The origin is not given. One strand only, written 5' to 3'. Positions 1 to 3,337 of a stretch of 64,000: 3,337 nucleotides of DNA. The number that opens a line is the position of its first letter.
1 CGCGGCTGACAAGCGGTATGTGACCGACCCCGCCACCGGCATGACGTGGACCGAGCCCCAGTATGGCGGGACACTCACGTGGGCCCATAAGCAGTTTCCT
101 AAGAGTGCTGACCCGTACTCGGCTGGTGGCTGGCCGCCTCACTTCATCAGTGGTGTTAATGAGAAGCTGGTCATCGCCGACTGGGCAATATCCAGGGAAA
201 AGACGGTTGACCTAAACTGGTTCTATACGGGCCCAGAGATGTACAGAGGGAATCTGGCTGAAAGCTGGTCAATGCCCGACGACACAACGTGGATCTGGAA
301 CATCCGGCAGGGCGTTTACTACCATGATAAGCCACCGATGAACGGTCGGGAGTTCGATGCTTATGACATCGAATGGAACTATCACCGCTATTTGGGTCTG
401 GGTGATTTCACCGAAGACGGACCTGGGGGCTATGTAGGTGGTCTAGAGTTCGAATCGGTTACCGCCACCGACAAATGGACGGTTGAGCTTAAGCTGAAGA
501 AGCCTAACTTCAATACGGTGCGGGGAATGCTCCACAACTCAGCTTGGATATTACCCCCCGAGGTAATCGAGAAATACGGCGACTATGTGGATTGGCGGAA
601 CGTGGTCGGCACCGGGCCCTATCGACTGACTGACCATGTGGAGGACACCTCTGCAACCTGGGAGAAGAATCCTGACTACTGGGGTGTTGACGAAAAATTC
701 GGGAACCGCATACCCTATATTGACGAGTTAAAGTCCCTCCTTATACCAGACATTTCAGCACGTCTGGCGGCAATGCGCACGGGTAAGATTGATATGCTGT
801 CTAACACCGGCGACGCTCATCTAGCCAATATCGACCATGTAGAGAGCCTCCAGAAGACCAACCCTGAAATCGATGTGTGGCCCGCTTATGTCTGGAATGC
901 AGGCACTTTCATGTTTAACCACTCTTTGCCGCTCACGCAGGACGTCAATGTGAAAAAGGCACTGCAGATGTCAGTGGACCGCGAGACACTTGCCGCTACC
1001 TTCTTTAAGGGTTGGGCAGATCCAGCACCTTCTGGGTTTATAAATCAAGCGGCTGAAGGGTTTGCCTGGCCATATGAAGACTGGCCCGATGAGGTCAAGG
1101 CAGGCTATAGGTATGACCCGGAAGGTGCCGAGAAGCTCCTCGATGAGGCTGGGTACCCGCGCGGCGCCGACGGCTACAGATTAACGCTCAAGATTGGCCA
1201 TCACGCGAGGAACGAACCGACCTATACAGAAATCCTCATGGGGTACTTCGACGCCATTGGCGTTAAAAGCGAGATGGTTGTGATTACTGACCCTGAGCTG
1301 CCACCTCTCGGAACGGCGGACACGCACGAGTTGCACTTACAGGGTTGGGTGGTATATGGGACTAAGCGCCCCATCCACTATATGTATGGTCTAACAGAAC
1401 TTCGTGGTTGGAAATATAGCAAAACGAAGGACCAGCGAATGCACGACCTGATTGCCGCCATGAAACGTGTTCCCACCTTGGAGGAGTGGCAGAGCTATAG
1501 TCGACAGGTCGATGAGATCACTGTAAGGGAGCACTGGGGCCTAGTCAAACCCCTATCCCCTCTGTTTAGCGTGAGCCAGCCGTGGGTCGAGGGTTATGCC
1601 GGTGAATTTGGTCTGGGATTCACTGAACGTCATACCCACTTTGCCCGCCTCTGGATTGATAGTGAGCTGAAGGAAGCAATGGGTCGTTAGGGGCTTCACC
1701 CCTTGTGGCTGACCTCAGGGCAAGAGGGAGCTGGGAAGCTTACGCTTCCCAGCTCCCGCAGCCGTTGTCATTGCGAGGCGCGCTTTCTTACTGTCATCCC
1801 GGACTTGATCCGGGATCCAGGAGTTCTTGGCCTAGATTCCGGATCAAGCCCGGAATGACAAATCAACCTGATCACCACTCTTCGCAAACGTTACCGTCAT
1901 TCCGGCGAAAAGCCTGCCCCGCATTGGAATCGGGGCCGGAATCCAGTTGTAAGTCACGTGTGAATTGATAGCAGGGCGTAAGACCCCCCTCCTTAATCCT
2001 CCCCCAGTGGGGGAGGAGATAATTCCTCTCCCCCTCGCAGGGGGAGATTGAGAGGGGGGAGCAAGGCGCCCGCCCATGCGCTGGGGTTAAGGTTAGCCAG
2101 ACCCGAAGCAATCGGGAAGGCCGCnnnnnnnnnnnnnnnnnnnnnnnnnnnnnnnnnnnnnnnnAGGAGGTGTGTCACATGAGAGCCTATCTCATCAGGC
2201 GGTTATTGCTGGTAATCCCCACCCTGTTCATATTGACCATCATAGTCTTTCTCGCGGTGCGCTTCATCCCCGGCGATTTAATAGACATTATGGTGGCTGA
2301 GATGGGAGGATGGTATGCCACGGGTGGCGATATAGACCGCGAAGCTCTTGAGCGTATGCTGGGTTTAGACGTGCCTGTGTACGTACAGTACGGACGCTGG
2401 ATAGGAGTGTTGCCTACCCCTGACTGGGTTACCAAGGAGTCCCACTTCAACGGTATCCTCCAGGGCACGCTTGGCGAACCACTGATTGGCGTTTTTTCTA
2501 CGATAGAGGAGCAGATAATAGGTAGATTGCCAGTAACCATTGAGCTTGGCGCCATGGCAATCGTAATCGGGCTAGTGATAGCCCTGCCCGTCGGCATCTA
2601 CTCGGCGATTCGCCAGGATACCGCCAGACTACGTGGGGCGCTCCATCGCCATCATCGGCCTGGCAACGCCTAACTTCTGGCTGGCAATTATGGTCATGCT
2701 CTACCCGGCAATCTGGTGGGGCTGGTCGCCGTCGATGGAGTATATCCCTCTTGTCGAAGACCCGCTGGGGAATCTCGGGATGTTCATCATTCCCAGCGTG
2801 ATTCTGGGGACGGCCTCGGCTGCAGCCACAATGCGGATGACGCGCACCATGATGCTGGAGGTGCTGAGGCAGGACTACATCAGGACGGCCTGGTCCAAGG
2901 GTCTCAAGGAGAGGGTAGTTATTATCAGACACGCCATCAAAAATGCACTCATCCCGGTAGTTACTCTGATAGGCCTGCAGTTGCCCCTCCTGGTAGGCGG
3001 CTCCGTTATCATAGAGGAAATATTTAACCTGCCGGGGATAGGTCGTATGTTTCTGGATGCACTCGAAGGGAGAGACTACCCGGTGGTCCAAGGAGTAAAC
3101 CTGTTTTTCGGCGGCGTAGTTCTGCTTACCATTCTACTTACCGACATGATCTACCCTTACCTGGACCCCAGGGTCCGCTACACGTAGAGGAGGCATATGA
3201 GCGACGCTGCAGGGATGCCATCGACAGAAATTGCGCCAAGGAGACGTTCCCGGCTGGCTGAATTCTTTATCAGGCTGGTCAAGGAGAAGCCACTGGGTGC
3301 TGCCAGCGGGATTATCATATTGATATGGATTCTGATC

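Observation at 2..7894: Duplicated import-and-phosphorylate cassette: Dpp-type ABC importer without ATPase genes, Rph/PEP-synthase-like kinase and SurE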

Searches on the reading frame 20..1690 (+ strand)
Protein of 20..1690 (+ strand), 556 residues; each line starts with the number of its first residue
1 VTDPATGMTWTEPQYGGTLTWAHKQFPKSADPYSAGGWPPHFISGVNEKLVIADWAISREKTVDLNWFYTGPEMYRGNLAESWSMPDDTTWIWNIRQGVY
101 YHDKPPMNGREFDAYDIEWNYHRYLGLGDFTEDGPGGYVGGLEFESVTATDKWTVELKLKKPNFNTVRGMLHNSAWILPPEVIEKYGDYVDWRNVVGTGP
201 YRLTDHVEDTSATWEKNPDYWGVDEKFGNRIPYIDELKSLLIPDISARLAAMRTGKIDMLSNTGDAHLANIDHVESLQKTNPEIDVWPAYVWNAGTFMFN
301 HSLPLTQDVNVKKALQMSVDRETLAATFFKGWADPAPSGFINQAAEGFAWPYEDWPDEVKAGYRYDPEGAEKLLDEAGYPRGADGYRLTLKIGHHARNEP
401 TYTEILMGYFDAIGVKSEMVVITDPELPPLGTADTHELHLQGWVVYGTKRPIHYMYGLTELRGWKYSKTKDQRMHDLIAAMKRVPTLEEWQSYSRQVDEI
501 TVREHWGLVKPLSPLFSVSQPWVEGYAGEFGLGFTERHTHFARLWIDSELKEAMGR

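Call 5: search_protein_families(library=pfam, proteins=[window:20-1690:+])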
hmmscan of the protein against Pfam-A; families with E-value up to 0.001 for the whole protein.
window:20-1690:+ (556 aa): 1 family
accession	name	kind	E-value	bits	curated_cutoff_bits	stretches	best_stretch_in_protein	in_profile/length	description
PF00496.27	SBP_bac_5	-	2.3e-57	195.2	32.4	1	76-456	3-358/368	Bacterial extracellular solute-binding proteins, family 5 Middle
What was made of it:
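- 2..1690 (+): SBP1. A family-5 (Dpp/Opp/Nik-type) substrate-binding protein, cut at its 5' end by the window edge. PF00496, E 2e-57 (call 5).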

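Call 8: search_protein_families(library=ncbifam, proteins=[window:20-1690:+], max_evalue=0.00001)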
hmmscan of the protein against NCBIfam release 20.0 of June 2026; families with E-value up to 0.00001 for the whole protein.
window:20-1690:+ (556 aa): 10 families
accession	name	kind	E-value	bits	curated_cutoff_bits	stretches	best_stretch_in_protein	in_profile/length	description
TIGR02294.1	nickel_nikA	equivalog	7.8e-26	90.7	393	1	78-419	51-376/501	nickel ABC transporter substrate-binding protein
TIGR04028.1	SBP_KPN_01854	hypoth_equivalog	5.6e-21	74.7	468.5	1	79-387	48-339/509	TIGR04028 family ABC transporter substrate-binding protein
NF045468.1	Opp5A_nikA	equivalog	1.5e-20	73.2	600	1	78-387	60-331/488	nickel ABC transporter substrate-binding protein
NF043070.1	DppA_dipep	equivalog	3.9e-20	71.9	1005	1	68-443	67-433/535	dipeptide ABC transporter periplasmic-binding protein DppA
NF047575.1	opine_bind_CntA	exception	1.5e-18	66.7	800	1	77-392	79-380/535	staphylopine-dependent metal ABC transporter substrate-binding lipoprotein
NF011942.0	PRK15413.1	equivalog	6.2e-17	61.5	594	1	78-395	74-356/512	glutathione ABC transporter substrate-binding protein GsiB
NF045467.1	Opp4A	equivalog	1.6e-16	59.7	650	1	193-419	205-430/556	oligopeptide ABC transporter substrate-binding protein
NF011684.0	PRK15104.1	equivalog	2.4e-15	56.3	947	1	78-381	85-381/543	oligopeptide ABC transporter substrate-binding protein OppA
NF011689.0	PRK15109.1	equivalog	6.7e-10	38.2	560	1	77-392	81-382/547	ABC transporter substrate-binding protein SapA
NF007287.0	PRK09755.1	equivalog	3.3e-07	29.5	1098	1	146-336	156-332/535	ABC transporter substrate-binding protein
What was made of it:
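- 2..1690 (+): No NCBIfam equivalog reaches its cut-off (call 8).
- On PepT-family (Dpp/Opp/Nik) ABC importer: Ten NCBIfam SBP models hit at 30-91 bits against cut-offs of 393-1098 (call 8).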

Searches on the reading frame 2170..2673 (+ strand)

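Call 5: search_protein_families(library=pfam, proteins=[window:2170-2673:+])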
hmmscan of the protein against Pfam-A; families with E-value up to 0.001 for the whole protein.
window:2170-2673:+ (167 aa): 1 family
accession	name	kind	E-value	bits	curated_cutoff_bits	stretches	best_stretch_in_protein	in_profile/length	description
PF19300.4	BPD_transp_1_N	-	5.2e-06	27.1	23.8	1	4-125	1-112/114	Binding-prot-dependent transport system membrane comp, N-term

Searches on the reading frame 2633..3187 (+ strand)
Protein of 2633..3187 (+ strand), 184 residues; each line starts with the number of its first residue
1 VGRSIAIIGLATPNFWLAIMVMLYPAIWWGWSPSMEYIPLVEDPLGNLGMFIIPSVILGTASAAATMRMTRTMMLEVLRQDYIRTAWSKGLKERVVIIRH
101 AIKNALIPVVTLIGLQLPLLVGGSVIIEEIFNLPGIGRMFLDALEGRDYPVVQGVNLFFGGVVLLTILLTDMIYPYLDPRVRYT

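Call 5: search_protein_families(library=pfam, proteins=[window:2633-3187:+])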
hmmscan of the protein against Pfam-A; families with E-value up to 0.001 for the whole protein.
window:2633-3187:+ (184 aa): 1 family
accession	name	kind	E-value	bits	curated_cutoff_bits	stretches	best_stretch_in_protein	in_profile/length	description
PF00528.27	BPD_transp_1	-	1.1e-31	110.5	26.4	1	3-182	21-183/184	Binding-protein-dependent transport system inner membrane component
